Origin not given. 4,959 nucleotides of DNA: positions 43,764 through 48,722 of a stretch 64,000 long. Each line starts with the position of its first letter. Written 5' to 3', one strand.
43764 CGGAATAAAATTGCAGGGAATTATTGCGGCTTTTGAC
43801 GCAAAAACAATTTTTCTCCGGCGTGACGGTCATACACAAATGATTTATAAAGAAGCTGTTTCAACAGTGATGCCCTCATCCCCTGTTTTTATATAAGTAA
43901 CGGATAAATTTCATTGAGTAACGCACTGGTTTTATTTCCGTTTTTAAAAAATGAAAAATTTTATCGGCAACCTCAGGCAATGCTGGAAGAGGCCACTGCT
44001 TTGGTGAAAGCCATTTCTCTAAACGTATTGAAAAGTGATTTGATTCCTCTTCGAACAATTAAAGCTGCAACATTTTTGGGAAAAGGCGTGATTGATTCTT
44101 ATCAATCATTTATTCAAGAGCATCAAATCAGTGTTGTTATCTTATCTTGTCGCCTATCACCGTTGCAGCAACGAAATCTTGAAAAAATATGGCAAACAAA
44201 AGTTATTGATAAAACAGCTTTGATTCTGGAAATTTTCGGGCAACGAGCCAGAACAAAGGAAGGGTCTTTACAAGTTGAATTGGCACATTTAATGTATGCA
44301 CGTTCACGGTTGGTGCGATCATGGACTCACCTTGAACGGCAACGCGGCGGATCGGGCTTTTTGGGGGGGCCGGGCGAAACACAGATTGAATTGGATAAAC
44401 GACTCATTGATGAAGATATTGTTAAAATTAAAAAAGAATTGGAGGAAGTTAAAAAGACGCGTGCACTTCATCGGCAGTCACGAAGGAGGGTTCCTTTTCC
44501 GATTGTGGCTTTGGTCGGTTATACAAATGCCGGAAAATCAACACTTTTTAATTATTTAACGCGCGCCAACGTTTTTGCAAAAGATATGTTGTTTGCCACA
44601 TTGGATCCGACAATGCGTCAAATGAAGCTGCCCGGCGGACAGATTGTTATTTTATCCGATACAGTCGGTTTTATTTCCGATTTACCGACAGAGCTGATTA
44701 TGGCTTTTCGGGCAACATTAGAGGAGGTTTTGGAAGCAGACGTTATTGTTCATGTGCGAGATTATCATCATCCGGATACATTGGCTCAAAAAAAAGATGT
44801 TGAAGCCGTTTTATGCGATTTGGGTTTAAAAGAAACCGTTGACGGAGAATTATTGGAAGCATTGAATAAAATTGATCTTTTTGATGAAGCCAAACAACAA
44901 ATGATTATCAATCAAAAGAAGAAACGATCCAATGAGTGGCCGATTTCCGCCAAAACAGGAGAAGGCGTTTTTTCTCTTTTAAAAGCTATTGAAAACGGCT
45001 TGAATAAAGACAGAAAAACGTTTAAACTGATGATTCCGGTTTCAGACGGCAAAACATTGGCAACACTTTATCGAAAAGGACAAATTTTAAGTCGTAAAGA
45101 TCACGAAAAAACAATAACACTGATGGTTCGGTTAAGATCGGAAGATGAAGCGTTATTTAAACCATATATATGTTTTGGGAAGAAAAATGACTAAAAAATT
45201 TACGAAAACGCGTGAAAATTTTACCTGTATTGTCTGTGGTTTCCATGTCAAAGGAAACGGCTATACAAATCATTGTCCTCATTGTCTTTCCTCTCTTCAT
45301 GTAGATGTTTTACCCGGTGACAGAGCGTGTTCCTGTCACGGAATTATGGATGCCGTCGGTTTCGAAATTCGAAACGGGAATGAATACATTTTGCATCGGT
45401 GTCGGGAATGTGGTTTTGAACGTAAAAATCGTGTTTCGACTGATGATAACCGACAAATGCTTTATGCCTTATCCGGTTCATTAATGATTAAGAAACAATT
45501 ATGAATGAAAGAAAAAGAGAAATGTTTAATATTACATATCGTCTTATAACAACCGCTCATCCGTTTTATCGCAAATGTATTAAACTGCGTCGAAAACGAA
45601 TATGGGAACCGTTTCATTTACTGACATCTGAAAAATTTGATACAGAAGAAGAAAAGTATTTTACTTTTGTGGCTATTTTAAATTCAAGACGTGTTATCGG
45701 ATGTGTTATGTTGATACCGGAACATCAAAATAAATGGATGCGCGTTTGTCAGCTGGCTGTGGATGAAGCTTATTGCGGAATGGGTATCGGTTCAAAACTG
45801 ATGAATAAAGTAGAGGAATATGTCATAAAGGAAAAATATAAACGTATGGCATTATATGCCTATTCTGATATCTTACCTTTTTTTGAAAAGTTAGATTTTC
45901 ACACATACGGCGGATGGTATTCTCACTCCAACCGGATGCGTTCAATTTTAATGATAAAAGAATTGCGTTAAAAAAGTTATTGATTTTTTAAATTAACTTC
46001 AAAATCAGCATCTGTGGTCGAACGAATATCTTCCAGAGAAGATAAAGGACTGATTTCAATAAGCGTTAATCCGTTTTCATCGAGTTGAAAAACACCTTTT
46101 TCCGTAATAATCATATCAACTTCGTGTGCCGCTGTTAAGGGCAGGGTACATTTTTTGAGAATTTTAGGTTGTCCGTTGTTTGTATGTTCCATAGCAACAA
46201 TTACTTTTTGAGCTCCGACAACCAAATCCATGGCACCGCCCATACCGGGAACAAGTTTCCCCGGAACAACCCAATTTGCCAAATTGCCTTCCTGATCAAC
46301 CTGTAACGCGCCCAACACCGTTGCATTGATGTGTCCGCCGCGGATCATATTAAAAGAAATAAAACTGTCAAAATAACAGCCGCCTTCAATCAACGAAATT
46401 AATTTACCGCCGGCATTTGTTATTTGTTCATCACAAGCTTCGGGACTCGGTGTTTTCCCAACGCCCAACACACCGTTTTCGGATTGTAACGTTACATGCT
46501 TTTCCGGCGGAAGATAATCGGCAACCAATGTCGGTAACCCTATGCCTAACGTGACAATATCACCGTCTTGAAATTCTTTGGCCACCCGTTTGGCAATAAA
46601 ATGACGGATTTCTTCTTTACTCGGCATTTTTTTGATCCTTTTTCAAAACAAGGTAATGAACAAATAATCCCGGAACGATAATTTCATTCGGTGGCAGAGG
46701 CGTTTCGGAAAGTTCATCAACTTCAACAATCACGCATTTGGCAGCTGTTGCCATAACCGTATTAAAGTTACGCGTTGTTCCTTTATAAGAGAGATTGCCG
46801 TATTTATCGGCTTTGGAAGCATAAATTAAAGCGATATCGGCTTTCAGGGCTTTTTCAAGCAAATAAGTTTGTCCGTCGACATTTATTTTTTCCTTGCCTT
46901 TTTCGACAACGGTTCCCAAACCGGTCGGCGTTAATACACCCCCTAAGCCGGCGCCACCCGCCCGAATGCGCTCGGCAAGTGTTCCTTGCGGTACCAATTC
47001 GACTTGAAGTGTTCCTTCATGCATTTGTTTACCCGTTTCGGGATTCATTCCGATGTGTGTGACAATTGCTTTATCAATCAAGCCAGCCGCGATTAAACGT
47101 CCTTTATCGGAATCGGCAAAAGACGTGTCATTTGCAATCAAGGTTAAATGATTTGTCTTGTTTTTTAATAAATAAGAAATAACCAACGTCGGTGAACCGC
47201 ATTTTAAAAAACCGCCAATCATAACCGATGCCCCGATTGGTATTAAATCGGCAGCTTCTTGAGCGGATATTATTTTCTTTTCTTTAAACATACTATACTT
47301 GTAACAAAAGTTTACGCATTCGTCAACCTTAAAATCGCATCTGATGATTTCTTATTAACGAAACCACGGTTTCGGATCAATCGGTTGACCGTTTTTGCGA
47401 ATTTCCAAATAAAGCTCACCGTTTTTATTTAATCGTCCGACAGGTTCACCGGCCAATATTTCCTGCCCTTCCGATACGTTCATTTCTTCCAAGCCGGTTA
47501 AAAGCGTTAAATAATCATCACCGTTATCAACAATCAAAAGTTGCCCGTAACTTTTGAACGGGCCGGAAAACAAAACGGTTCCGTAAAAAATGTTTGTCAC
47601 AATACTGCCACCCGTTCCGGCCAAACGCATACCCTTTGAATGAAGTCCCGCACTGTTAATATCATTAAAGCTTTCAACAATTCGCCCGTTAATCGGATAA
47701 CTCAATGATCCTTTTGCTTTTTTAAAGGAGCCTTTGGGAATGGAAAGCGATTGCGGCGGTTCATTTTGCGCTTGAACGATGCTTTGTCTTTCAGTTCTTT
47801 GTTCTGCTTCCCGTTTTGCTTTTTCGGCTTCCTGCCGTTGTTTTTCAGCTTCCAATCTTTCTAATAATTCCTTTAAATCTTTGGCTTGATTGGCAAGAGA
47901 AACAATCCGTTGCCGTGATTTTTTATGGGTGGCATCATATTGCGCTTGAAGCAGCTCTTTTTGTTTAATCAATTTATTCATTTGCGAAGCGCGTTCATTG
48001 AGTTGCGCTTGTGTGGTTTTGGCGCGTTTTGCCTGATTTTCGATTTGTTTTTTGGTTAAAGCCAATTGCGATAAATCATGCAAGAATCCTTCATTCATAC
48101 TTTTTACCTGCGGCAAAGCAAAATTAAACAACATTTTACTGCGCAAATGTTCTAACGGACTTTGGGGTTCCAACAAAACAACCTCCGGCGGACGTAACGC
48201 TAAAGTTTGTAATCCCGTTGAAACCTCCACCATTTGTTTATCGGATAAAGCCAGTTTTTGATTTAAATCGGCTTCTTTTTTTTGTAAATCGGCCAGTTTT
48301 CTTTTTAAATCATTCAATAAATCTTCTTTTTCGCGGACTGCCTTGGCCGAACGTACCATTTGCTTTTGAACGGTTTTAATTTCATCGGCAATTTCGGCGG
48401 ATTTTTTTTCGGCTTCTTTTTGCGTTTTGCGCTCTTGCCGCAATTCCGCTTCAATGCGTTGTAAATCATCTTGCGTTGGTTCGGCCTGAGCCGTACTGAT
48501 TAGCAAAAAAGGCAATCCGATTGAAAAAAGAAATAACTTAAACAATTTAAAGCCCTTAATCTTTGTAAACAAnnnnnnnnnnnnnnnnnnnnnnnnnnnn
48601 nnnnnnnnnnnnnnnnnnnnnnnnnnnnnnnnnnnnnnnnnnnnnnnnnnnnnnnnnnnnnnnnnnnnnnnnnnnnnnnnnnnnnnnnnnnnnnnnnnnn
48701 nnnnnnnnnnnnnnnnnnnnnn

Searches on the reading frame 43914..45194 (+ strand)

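Call 41: search_protein_families(library=pfam, proteins=[window:43914-45194:+], max_evalue=0.00001)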
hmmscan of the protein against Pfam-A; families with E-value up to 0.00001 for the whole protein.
window:43914-45194:+ (426 aa): 4 families
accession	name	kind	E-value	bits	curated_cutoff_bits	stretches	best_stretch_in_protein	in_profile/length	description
PF16360.10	GTP-bdg_M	-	1.2e-29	103.2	29.5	1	111-190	1-79/79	GTP-binding GTPase Middle Region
PF13167.11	GTP-bdg_N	-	9.2e-23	81.1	25.4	1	22-108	2-88/89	GTP-binding GTPase N-terminal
PF01926.29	MMR_HSR1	-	1.3e-18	67.6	21.9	1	198-299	2-99/113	50S ribosome-binding GTPase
PF19275.4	HflX_C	-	1e-07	32.3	26.4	1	331-411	2-83/102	HflX C-terminal domain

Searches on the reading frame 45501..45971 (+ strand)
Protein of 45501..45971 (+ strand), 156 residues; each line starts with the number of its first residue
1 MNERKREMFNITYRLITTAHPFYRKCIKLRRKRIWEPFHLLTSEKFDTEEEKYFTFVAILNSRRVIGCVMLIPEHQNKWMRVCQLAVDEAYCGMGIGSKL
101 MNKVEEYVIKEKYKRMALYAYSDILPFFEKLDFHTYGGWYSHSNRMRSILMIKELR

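Call 41: search_protein_families(library=pfam, proteins=[window:45501-45971:+], max_evalue=0.00001)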
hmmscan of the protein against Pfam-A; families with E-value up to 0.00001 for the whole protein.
window:45501-45971:+ (156 aa): 3 families
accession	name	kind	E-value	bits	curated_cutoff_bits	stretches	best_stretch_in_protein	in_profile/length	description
PF00583.31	Acetyltransf_1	-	1.7e-13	51.3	20.7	1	47-133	26-116/116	Acetyltransferase (GNAT) family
PF13508.13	Acetyltransf_7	-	4.4e-12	46.7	27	1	54-134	4-83/84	Acetyltransferase (GNAT) domain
PF13673.13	Acetyltransf_10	-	5.2e-11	43.1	23.6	1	43-153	19-126/128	Acetyltransferase (GNAT) domain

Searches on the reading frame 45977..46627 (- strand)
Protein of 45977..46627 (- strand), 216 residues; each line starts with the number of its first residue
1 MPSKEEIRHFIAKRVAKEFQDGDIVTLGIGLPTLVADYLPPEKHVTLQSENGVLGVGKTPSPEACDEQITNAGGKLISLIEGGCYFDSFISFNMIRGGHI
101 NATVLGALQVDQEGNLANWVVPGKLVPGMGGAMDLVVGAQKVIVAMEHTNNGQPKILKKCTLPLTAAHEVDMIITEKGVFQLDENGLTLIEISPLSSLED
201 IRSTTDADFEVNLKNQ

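Call 41: search_protein_families(library=pfam, proteins=[window:45977-46627:-], max_evalue=0.00001)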
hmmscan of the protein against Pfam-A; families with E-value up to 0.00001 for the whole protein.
window:45977-46627:- (216 aa): 2 families
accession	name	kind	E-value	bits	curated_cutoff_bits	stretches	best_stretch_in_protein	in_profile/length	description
PF01144.29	CoA_trans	-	3.1e-41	141.6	23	1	11-201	4-214/217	Coenzyme A transferase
PF13336.12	AcetylCoA_hyd_C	-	6.4e-07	29.9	23.7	1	103-183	37-127/154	Acetyl-CoA hydrolase/transferase C-terminal domain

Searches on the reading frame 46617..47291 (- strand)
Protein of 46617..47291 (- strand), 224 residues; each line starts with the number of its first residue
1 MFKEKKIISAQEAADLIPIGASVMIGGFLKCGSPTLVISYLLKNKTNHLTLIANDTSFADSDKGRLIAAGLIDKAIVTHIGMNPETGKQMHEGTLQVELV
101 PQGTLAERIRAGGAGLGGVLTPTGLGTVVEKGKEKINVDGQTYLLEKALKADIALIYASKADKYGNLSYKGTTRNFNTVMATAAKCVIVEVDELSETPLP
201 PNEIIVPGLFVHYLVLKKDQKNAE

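Call 41: search_protein_families(library=pfam, proteins=[window:46617-47291:-], max_evalue=0.00001)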
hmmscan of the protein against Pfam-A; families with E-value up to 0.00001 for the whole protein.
window:46617-47291:- (224 aa): 2 families
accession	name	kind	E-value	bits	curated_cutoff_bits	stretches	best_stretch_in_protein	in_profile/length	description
PF01144.29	CoA_trans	-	3.6e-59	200.2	23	1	9-216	3-216/217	Coenzyme A transferase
PF02550.21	AcetylCoA_hydro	-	3.1e-07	31.1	24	0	4-50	6-52/198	Acetyl-CoA hydrolase/transferase N-terminal domain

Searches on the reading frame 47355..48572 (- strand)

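Call 41: search_protein_families(library=pfam, proteins=[window:47355-48572:-], max_evalue=0.00001)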
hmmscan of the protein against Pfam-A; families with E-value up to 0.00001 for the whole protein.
window:47355-48572:- (405 aa): 1 family
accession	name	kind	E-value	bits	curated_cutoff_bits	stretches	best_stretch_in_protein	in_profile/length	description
PF01551.29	Peptidase_M23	-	3.5e-16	59.6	28.7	1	312-400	3-96/96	Peptidase family M23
